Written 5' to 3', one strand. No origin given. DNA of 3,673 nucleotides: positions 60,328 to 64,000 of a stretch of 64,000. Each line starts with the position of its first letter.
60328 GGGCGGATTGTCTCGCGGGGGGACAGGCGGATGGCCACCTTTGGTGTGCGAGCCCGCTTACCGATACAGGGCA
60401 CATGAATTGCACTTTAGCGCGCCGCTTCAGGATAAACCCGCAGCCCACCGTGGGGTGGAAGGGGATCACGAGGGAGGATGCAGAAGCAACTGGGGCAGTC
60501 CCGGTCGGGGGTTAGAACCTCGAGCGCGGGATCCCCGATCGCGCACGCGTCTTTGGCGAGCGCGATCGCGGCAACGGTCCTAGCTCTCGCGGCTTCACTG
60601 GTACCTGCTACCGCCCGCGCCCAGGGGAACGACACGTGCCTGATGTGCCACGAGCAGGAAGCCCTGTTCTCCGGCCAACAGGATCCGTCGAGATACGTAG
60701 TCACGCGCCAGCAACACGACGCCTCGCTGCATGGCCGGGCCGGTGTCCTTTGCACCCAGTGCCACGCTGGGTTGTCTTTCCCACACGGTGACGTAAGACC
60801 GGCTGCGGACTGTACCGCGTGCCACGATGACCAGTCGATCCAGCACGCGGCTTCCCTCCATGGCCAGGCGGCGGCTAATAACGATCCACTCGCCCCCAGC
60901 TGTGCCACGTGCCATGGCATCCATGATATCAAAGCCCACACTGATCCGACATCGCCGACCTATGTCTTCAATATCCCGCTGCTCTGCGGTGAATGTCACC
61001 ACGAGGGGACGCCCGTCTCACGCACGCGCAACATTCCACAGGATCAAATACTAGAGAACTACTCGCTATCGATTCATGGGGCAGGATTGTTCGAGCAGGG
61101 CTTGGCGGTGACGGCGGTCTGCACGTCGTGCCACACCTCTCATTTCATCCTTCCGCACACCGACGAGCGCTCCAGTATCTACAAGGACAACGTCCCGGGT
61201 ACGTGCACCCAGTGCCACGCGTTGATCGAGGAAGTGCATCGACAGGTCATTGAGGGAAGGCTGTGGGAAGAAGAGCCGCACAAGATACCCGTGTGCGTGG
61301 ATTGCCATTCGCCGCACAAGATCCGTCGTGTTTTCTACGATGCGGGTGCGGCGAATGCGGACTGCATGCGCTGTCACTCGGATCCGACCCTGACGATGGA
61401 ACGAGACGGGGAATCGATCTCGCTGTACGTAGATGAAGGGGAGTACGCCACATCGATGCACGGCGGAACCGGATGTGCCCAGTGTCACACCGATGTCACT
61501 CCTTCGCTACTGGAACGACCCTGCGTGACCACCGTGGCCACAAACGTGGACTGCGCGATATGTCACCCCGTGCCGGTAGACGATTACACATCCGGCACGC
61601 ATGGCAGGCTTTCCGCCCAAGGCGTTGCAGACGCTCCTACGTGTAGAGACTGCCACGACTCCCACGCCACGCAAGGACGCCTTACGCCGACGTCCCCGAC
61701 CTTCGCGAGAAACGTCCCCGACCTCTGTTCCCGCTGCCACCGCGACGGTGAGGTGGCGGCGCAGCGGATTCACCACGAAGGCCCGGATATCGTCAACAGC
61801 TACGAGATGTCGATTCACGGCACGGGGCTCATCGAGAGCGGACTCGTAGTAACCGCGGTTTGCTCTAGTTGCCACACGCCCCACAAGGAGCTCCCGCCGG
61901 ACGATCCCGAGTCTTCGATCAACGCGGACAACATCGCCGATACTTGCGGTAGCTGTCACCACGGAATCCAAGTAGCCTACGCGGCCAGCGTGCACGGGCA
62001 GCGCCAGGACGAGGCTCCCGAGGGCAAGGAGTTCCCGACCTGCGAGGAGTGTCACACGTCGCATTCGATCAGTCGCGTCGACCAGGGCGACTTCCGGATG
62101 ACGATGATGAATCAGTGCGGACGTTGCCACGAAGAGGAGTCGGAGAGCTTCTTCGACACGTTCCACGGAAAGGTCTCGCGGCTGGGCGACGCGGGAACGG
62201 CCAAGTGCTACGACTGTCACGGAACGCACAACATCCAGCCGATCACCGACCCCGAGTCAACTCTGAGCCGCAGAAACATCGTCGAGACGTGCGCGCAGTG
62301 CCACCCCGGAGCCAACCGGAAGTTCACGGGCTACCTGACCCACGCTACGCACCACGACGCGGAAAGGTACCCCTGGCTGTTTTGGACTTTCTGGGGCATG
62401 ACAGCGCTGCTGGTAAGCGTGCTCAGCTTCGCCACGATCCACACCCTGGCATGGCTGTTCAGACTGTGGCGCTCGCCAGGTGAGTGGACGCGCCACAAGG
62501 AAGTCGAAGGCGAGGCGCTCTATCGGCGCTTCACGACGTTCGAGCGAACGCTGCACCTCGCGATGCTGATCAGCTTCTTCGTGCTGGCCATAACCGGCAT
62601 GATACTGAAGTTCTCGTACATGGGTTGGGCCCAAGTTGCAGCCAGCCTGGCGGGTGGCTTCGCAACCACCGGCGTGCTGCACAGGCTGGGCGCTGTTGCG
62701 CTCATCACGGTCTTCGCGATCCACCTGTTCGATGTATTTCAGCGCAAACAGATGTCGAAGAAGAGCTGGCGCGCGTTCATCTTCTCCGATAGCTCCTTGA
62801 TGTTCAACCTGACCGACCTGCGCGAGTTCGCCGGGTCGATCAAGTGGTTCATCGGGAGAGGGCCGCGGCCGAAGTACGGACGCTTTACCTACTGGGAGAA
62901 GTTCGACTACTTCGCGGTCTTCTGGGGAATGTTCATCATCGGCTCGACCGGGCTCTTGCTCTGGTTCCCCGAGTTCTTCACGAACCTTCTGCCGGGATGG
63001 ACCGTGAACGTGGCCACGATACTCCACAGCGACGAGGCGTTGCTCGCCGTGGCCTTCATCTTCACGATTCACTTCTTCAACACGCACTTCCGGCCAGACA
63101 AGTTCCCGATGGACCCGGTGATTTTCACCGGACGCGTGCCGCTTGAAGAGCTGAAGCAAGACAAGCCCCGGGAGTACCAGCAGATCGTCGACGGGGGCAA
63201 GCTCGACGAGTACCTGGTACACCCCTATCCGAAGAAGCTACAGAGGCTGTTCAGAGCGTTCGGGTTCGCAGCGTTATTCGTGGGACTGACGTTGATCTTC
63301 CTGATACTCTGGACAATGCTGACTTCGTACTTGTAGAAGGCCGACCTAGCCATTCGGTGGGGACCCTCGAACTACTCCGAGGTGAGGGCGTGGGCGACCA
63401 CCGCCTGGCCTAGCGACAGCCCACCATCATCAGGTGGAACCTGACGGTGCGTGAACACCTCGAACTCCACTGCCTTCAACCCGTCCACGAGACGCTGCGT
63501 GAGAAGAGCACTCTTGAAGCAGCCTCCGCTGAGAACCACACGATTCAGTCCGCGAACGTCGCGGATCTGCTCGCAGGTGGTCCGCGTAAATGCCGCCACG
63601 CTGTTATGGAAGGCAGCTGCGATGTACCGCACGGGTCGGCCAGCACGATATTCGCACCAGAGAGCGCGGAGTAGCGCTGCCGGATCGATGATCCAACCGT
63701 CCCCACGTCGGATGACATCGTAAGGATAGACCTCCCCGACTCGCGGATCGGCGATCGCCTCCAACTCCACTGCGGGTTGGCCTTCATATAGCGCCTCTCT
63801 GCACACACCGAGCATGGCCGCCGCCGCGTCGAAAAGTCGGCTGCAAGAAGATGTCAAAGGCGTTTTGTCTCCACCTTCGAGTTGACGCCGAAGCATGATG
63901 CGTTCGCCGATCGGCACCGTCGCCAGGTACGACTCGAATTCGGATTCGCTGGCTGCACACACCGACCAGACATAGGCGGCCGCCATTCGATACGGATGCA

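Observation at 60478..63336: Single polypeptide combining 19 c-type haem motifs with a cytochrome b-like membrane domain: candidate quinol-to-periplasm/extracellular electron conduit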

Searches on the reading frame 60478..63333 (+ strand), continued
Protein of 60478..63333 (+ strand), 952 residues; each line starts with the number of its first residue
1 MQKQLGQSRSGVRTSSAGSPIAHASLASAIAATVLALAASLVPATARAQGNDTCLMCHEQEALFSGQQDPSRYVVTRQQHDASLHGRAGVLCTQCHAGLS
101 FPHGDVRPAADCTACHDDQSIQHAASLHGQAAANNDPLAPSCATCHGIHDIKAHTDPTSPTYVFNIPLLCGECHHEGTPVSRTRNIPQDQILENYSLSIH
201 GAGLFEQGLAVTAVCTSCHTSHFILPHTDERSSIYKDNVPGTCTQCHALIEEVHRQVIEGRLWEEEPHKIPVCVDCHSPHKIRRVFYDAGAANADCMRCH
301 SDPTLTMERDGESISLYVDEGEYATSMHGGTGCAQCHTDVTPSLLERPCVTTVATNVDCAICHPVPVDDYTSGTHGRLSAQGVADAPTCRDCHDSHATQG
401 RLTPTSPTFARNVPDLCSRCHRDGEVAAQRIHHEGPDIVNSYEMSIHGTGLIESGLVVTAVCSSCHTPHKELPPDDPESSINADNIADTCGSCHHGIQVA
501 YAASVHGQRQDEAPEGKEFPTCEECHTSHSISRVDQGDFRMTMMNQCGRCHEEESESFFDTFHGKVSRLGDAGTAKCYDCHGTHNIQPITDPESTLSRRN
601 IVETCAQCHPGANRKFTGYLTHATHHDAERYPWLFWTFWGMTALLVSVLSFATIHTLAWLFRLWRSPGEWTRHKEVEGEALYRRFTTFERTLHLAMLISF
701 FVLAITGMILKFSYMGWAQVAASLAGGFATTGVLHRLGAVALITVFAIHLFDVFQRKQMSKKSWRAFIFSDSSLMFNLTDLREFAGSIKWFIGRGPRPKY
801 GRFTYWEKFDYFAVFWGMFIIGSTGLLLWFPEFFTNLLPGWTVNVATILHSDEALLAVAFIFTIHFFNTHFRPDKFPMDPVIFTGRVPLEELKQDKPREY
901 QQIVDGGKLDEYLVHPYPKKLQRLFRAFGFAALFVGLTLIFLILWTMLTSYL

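Call 70: fold_search(model_id=the predicted structure, library=pdb)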
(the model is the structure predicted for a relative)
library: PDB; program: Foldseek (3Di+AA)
matches with E <= 10: 974; with E <= 0.001: 372
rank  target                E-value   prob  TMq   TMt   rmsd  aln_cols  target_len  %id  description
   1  9fy9_D                1.7e-09  1.00  0.42  0.34   9.9       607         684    8  Cryo-EM structure of the type 1 chaperone-usher pilus FimD-tip complex (FimDHGFC) - Conformer 1 (released 2025-06-04)
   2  5ldt_A                1.7e-09  1.00  0.36  0.43  12.0       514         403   12  Crystal Structures of MOMP from Campylobacter jejuni (released 2016-10-26)
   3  3rfz_B                2.3e-09  1.00  0.42  0.31   9.2       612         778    9  Crystal structure of the FimD usher bound to its cognate FimC:FimH substrate (released 2011-06-01)
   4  9a2z_MODEL_1_A        7.7e-09  1.00  0.42  0.31  15.9       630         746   12  Model of E. coli FepA by in-cell photo-crosslinking MS and deep learning (released 2023-02-24)
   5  7vtz                  9.3e-09  1.00  0.33  0.38  16.2       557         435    8  Chitoporin from Escherichia coli (released 2022-11-09)
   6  8agd_A                1.2e-08  1.00  0.29  0.16  20.1       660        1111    9  Full SDBC and SOD assembly (released 2023-04-12)
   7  5dl7                  1.4e-08  1.00  0.35  0.42  15.2       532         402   10  Crystal structure of Acinetobacter baumannii OccAB3 (released 2016-02-03)
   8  9bog_D                1.8e-08  1.00  0.47  0.32   9.1       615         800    9  Structural basis for adhesin secretion by the outer-membrane usher in type 1 pili (released 2024-10-09)
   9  5dl5                  1.9e-08  1.00  0.38  0.46  12.6       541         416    9  Crystal structure of Acinetobacter baumannii OccAB1 (released 2016-02-03)
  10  9c4o                  2.1e-08  1.00  0.41  0.34  17.2       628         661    9  Cryo-EM structure of PqqU with ligand PQQ (released 2024-06-19)
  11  5ldv                  2.3e-08  1.00  0.36  0.44  14.2       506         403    9  Crystal Structures of MOMP from Campylobacter jejuni (released 2016-10-26)
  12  8wv0_B                2.8e-08  1.00  0.30  0.45  14.8       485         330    9  Outer membrane porin of Burkholderia pseudomallei (BpsOmp38) (released 2024-10-30)
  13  9fw9_D                3.1e-08  1.00  0.41  0.33   9.3       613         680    8  Cryo-EM structure of the type 1 pilus assembly platform as part of the FimA-bound chaperone-usher pilus complex (FimDH (released 2025-06-04)
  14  3rfz_E                3.4e-08  1.00  0.45  0.32  10.1       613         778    9  Crystal structure of the FimD usher bound to its cognate FimC:FimH substrate (released 2011-06-01)
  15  3rbh_C                3.5e-08  1.00  0.37  0.44  10.9       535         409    8  Structure of alginate export protein AlgE from Pseudomonas aeruginosa (released 2011-07-27)
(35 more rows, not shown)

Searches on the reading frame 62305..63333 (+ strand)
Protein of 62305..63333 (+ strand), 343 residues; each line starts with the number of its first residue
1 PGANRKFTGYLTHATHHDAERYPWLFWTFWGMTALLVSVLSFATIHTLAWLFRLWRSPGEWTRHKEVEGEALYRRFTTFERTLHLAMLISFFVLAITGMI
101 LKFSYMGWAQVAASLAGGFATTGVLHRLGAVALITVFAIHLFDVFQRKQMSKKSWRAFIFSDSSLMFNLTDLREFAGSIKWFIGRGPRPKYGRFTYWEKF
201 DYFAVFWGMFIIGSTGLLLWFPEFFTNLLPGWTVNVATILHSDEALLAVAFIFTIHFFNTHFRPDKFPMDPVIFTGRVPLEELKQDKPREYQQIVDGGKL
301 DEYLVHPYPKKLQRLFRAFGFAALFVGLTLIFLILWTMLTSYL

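Call 22: search_protein_representatives(protein=window:62305-63333:+)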
Query: 343 residues. Proteins with E-value up to 0.001 (for the whole library): 2421; up to 1e-10: 1541; up to 1e-30: 395. The best 150 are listed.
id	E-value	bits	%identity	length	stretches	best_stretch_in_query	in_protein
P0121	1.8e-122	425.4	55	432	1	2-342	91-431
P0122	6.7e-119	413.6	55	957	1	1-342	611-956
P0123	1.8e-109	382.7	52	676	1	2-339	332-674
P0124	8.9e-107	373.8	52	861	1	2-336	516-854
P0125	2.5e-106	372.3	52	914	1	1-340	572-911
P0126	1.1e-103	363.6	50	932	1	2-341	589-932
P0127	3.7e-103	361.9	54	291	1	64-342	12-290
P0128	5.7e-101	354.7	48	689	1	3-338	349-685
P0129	6.2e-100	351.3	50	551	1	1-341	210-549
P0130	9.4e-99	347.4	67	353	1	67-291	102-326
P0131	3.0e-91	322.7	46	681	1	2-340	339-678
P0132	2.2e-89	316.5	47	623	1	1-338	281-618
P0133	7.1e-87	308.3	44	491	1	6-339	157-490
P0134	3.1e-86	306.2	46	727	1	3-339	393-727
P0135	1.6e-85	303.8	46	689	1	1-338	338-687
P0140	5.9e-83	295.4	48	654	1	2-339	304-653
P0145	7.3e-79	281.9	44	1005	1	8-336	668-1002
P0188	2.2e-67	244.2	42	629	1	2-339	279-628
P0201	1.6e-64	234.7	42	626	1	2-335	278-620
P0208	1.0e-62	228.8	40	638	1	6-335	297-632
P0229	3.2e-58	214.0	38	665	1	5-334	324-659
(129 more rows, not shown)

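Call 74: list_cluster_members(proteins=[P0201, P0188, P0140, P0229, P0208, P0122, P0145])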
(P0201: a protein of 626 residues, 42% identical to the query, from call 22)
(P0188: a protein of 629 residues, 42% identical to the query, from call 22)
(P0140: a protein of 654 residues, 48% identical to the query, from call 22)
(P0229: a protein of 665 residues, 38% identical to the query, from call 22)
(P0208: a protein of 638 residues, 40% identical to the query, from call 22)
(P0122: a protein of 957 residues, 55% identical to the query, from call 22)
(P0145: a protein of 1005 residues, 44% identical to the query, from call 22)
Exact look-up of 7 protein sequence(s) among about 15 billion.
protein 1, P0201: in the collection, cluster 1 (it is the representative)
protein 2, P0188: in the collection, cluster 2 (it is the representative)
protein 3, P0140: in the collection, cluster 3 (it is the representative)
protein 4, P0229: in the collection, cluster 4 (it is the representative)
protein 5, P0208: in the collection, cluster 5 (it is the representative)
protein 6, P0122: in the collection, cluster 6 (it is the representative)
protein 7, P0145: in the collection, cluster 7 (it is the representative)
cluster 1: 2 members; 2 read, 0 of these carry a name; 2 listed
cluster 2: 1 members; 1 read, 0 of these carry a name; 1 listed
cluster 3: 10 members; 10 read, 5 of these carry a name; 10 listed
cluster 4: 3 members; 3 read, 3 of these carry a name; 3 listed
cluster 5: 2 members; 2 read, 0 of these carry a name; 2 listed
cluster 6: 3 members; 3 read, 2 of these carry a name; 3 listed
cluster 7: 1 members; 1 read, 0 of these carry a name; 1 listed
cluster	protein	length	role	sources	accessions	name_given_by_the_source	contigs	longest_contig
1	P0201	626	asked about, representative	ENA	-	-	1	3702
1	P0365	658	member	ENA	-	-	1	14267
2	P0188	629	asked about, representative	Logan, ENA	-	-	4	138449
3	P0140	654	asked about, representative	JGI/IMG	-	-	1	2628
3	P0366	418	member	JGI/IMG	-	cytochrome b subunit of formate dehydrogenase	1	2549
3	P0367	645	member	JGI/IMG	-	cytochrome b subunit of formate dehydrogenase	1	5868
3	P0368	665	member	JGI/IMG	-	cytochrome b subunit of formate dehydrogenase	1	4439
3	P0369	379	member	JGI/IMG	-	cytochrome b subunit of formate dehydrogenase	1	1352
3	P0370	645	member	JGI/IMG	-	cytochrome b subunit of formate dehydrogenase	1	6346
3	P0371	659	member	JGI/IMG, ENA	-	-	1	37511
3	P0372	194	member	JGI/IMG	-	-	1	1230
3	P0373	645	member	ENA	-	-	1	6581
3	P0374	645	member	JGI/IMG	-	-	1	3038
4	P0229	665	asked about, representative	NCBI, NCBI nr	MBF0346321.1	MAG: cytochrome b/b6 domain-containing protein [Magnetococcales bacterium] | cytochrome b/b6 domain-containing protein [Magnetococcales bacterium]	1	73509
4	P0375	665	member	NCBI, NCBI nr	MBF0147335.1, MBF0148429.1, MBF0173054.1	MAG: cytochrome b/b6 domain-containing protein [Magnetococcales bacterium] | cytochrome b/b6 domain-containing protein [Magnetococcales bacterium]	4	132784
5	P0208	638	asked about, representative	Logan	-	-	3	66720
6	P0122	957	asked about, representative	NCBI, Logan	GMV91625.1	MAG: hypothetical protein AMXMBFR82_14030 [Candidatus Hydrogenedentota bacterium]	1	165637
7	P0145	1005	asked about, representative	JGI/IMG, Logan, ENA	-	-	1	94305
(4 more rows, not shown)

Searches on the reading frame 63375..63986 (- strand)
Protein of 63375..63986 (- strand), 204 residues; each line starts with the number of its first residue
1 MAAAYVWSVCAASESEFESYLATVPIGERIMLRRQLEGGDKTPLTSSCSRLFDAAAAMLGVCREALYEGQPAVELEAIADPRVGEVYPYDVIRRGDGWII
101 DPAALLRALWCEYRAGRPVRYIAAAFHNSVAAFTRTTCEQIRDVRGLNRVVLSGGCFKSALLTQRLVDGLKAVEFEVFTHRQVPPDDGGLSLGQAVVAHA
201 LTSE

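Call 48: search_protein_families(library=pfam, proteins=[window:63375-63986:-], max_evalue=0.001)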
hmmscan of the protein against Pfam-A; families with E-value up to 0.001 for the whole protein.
window:63375-63986:- (204 aa): 1 family
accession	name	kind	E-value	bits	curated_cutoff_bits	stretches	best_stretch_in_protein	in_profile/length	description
PF22521.2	HypF_C_2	-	4.7e-47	161.2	27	1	1-194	52-241/241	Carbamoyltransferase, Kae1-like Domain, second subdomain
